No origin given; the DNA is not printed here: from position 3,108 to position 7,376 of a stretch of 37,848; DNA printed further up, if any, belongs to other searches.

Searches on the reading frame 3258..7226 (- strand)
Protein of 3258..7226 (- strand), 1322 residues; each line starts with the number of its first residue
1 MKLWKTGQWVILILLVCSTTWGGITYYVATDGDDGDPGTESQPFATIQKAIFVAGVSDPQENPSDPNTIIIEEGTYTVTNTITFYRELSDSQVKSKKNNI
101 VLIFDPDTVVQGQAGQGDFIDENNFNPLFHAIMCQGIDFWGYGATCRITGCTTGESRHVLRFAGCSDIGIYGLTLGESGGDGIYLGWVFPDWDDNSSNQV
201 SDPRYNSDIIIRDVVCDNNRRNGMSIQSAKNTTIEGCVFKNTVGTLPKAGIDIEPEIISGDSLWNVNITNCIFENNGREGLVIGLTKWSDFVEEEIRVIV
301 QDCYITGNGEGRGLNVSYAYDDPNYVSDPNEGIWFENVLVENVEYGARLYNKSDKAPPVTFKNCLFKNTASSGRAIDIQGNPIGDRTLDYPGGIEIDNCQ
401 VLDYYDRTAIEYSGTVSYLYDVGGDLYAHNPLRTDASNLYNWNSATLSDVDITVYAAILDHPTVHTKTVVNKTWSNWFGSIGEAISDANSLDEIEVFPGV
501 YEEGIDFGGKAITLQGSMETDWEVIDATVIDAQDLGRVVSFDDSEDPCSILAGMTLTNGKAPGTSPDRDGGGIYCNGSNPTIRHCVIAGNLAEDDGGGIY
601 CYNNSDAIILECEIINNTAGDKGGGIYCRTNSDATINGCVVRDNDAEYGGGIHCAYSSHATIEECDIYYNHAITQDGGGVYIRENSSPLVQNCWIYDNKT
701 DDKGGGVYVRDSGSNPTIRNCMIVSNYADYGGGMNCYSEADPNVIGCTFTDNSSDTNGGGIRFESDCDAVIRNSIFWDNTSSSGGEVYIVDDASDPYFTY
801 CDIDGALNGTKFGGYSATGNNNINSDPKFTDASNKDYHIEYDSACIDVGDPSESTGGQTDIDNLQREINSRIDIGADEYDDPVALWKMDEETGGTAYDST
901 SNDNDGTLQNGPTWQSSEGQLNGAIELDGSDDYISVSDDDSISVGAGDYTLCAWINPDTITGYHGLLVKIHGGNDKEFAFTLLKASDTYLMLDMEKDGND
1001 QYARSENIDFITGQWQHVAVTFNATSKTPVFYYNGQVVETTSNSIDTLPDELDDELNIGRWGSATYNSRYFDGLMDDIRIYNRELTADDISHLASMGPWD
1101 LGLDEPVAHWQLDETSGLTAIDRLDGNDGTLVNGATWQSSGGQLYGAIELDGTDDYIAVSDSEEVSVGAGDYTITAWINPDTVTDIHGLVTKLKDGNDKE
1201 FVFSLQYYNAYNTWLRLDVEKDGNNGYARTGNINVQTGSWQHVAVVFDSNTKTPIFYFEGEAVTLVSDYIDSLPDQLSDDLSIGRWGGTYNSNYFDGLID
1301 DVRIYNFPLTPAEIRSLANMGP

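Call 109: search_protein_families(library=pfam, proteins=[window:3258-7226:-], max_evalue=0.00001)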
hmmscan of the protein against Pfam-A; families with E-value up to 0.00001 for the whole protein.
window:3258-7226:- (1322 aa): 5 families
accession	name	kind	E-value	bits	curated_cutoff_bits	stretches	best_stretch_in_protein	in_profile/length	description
PF13385.13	Laminin_G_3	-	1.1e-54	185.2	27.6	2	928-1091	1-151/151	Concanavalin A-like lectin/glucanases superfamily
PF13229.12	Beta_helix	-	2.6e-35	121.8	25.9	2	649-753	46-138/158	Right handed beta helix region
PF05048.19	NosD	-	4.3e-12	46.4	23.6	1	575-727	21-173/212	Periplasmic copper-binding protein (NosD)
PF02415.23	Chlam_PMP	-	9.6e-09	35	20.6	0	612-628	2-18/19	Chlamydia polymorphic membrane protein (Chlamydia_PMP) repeat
PF02973.23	Sialidase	-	4.8e-06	26.6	26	0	993-1092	78-183/189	Sialidase, N-terminal domain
